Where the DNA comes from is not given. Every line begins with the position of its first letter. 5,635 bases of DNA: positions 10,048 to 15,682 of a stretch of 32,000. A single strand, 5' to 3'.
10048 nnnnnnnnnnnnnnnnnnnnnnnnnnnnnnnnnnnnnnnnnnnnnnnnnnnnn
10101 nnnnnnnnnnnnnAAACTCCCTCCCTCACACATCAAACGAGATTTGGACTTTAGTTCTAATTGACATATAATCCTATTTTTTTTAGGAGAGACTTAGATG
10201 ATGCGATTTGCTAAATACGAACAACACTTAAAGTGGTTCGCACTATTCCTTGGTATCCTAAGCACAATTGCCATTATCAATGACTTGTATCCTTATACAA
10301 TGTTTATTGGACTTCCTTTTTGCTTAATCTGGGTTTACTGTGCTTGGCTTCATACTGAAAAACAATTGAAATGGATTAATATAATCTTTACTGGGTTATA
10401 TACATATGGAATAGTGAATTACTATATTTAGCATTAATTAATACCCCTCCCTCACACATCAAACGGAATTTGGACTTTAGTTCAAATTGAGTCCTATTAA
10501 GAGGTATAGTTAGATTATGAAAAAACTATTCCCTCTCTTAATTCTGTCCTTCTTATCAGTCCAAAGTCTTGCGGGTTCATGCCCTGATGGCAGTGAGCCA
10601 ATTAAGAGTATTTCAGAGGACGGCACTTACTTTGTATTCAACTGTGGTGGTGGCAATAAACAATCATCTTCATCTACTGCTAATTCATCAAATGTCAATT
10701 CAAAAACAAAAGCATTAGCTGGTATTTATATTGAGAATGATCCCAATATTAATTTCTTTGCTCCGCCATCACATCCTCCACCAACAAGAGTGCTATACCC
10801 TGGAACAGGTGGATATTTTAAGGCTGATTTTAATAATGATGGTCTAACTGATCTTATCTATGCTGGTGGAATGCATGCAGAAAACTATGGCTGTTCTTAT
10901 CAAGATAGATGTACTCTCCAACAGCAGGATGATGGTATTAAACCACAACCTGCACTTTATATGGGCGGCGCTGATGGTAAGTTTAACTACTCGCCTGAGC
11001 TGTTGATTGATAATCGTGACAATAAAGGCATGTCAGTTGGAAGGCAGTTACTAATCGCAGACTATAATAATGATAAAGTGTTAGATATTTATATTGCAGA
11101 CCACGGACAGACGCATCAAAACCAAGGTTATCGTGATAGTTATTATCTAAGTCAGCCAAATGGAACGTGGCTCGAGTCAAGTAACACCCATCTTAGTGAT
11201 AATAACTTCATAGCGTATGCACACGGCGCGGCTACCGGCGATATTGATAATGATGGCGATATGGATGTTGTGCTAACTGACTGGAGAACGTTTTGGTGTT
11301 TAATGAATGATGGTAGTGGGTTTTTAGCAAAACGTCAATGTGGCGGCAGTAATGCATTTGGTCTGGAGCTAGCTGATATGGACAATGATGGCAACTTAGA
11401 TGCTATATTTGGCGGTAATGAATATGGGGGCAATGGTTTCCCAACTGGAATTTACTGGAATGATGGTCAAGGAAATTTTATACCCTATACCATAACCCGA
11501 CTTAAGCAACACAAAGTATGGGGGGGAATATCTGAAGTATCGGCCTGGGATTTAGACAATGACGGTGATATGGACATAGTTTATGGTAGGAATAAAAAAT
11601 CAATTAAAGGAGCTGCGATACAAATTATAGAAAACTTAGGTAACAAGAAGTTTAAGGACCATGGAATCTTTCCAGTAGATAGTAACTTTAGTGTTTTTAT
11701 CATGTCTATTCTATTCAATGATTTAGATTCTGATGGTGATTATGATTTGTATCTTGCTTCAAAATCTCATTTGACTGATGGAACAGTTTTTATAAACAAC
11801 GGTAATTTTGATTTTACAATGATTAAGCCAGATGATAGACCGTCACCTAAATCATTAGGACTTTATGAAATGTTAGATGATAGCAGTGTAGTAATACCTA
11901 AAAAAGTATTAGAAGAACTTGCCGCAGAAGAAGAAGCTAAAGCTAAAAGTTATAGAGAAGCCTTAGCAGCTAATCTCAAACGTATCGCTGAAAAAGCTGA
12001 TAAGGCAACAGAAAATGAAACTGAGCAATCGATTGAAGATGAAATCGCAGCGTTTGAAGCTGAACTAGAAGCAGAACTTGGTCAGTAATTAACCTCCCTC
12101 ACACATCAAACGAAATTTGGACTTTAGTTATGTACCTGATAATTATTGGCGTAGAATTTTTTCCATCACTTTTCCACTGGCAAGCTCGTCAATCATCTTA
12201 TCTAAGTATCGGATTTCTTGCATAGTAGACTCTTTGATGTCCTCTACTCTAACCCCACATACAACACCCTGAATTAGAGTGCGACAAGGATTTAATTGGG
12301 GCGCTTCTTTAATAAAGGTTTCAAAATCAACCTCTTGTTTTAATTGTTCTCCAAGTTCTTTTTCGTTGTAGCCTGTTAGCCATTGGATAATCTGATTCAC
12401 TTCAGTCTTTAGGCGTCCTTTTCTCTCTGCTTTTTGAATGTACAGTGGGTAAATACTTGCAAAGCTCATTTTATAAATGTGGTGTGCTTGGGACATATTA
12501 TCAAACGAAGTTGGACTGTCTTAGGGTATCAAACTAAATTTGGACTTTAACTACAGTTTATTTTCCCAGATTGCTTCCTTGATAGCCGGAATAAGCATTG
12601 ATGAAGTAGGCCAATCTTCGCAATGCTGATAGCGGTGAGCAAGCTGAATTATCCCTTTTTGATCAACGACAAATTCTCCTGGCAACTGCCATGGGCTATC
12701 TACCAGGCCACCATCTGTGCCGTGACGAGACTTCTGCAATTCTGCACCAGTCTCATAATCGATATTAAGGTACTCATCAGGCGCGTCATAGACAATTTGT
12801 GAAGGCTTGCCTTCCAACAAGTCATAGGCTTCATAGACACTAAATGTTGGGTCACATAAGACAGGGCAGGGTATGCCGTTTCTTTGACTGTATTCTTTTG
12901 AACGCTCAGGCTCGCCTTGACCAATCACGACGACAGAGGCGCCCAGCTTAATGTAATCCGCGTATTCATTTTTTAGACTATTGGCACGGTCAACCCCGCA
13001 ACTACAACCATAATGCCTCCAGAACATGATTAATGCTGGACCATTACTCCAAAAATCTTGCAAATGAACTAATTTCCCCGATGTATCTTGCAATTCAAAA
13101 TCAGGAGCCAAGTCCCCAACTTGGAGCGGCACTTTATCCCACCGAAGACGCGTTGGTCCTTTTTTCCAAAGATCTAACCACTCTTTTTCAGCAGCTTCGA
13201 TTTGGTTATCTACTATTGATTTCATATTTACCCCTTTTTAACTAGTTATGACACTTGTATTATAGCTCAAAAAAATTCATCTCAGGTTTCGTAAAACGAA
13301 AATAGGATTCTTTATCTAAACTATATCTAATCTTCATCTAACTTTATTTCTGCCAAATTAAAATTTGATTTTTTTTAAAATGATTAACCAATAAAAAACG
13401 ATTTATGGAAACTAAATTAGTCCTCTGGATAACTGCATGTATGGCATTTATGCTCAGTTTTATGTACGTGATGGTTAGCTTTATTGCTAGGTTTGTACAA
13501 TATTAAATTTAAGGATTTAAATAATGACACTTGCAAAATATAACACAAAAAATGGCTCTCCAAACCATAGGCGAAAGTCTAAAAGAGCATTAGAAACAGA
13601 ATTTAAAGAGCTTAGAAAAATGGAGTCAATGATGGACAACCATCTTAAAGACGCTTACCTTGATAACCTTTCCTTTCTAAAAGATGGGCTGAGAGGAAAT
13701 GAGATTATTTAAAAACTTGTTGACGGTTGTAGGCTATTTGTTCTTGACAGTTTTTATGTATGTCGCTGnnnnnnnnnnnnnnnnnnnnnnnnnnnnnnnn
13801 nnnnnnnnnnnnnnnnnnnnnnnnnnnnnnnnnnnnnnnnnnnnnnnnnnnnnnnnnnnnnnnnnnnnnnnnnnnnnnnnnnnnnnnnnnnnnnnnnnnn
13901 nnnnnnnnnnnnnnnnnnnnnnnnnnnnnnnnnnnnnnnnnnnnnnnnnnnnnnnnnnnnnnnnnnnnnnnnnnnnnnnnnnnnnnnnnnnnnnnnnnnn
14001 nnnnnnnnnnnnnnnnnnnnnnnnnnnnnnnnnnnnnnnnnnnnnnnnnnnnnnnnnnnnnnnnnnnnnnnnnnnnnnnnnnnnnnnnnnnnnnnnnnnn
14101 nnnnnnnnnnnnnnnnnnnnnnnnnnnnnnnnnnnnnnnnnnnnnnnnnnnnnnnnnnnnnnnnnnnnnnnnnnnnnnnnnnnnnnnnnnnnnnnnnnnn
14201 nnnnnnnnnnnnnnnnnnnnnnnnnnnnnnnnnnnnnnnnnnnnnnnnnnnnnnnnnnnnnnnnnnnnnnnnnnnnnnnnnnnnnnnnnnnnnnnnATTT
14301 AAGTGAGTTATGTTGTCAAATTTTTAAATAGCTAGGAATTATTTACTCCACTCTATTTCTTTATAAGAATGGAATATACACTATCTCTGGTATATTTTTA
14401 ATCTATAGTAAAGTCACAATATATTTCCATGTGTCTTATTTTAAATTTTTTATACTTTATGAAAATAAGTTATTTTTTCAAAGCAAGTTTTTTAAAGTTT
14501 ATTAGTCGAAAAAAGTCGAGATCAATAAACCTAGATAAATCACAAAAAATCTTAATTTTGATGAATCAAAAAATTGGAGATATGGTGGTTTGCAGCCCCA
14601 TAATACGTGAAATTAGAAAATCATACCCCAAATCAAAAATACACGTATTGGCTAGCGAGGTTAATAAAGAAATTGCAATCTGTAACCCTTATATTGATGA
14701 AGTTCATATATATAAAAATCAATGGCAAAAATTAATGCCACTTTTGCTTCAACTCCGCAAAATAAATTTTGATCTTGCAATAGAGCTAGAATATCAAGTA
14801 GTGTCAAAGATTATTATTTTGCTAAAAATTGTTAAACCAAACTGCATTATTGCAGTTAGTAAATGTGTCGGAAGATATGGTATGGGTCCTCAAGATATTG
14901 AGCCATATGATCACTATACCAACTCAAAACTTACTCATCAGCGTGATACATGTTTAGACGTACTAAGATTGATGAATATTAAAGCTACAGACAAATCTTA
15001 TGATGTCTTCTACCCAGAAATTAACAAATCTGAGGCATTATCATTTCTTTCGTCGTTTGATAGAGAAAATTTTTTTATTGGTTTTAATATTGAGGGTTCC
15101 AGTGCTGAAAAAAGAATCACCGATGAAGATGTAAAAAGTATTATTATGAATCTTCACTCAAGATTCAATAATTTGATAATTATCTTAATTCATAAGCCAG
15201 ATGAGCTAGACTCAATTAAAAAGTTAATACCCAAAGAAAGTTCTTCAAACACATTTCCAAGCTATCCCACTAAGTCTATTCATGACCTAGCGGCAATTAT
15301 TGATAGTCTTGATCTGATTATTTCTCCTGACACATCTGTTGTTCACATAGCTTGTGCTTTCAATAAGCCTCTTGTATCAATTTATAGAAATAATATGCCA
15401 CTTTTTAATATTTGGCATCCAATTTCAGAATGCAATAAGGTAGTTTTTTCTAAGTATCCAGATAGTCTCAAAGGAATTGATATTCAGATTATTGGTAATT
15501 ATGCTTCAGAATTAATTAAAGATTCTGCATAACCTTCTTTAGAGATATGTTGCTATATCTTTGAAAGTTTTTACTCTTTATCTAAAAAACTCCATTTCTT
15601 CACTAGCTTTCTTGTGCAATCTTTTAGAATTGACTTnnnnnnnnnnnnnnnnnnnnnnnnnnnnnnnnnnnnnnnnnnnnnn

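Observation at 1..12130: Tandem array of seven secreted proteins with a constant N-terminal address module and swapped cargo domains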

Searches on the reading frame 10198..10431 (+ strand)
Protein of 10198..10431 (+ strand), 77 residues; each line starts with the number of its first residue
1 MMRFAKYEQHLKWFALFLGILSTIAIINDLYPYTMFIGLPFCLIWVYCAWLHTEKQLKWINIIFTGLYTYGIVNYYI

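Call 51: search_protein_families(library=pfam, proteins=[window:10198-10431:+], max_evalue=0.001)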
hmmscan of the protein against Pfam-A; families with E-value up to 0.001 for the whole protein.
window:10198-10431:+ (77 aa): 0 families

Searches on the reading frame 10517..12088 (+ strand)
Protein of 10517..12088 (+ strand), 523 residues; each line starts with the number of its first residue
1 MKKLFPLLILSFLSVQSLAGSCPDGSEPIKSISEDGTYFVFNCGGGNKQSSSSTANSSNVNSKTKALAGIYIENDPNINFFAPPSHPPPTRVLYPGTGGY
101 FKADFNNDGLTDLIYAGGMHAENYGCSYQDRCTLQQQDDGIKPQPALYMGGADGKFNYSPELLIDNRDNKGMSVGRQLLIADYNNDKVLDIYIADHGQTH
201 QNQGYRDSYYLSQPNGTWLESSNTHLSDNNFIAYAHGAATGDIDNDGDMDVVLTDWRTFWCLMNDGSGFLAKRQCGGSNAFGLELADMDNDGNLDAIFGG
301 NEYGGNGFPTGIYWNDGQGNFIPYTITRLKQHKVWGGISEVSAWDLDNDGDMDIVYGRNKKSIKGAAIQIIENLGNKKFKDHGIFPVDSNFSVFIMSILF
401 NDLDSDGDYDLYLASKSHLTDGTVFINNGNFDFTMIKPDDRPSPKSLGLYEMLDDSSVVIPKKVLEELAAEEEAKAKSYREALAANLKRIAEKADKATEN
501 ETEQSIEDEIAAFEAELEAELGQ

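Call 5: search_protein_families(library=pfam, proteins=[window:10517-12088:+], max_evalue=0.1)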
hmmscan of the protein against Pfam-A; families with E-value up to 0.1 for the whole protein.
window:10517-12088:+ (523 aa): 4 families
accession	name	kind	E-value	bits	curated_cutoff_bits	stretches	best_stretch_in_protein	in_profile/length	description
PF13517.12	FG-GAP_3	-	1.6e-31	109.1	26.9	6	182-252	1-60/61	FG-GAP-like repeat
PF01839.29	FG-GAP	-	5.2e-08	33.1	22.1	0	238-253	5-20/37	FG-GAP repeat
PF13638.12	PIN_4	-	0.049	14.4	21.9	1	453-504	18-65/132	PIN domain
PF18477.7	PIN_9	-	0.062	14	26.3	0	449-510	22-79/116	PIN like domain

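Call 6: search_protein_families(library=ncbifam, proteins=[window:10517-12088:+], max_evalue=0.1)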
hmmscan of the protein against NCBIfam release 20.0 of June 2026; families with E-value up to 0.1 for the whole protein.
window:10517-12088:+ (523 aa): 1 family
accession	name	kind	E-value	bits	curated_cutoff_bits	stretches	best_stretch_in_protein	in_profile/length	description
NF047539.1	XAC2610_fam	domain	0.056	13.9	35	1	180-219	3-41/89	XAC2610-related protein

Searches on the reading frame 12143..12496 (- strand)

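Call 51: search_protein_families(library=pfam, proteins=[window:12143-12496:-], max_evalue=0.001)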
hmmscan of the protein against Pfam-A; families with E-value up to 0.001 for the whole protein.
window:12143-12496:- (117 aa): 1 family
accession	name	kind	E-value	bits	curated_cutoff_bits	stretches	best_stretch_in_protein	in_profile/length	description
PF09966.14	DUF2200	-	8.6e-50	168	22.8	1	7-116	2-111/111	Uncharacterized protein conserved in bacteria (DUF2200)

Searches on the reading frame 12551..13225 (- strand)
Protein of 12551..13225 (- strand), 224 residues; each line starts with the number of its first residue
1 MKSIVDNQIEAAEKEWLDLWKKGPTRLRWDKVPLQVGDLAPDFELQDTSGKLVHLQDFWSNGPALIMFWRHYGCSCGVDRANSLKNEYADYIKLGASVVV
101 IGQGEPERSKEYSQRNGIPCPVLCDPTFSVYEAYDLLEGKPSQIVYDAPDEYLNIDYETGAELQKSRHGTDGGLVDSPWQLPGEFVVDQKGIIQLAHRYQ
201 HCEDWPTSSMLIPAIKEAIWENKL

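Call 51: search_protein_families(library=pfam, proteins=[window:12551-13225:-], max_evalue=0.001)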
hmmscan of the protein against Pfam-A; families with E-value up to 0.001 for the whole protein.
window:12551-13225:- (224 aa): 3 families
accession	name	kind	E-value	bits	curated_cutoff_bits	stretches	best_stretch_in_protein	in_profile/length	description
PF00578.27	AhpC-TSA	-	1.9e-19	70.2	26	1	36-194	1-122/124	AhpC/TSA family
PF13911.12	AhpC-TSA_2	-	4e-13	50.2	27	1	84-201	2-114/114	AhpC/TSA antioxidant enzyme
PF08534.16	Redoxin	-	2.6e-09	37.5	26.6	1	35-140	1-110/148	Redoxin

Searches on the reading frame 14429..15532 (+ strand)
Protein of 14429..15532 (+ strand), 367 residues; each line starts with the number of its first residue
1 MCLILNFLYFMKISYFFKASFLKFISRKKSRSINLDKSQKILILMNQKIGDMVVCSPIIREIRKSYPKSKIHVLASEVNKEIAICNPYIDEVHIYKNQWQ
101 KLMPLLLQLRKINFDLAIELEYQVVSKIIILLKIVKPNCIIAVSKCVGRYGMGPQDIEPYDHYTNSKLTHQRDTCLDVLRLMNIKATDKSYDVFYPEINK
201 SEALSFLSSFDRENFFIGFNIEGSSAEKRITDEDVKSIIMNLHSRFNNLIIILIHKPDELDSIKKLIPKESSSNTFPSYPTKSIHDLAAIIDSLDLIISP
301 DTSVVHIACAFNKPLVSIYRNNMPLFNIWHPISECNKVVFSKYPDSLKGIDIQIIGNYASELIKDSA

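Call 51: search_protein_families(library=pfam, proteins=[window:14429-15532:+], max_evalue=0.001)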
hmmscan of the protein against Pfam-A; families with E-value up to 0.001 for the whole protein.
window:14429-15532:+ (367 aa): 1 family
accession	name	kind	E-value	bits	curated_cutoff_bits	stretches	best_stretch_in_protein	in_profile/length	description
PF01075.23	Glyco_transf_9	-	2e-12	47.4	22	1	197-344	88-232/247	Glycosyltransferase family 9 (heptosyltransferase)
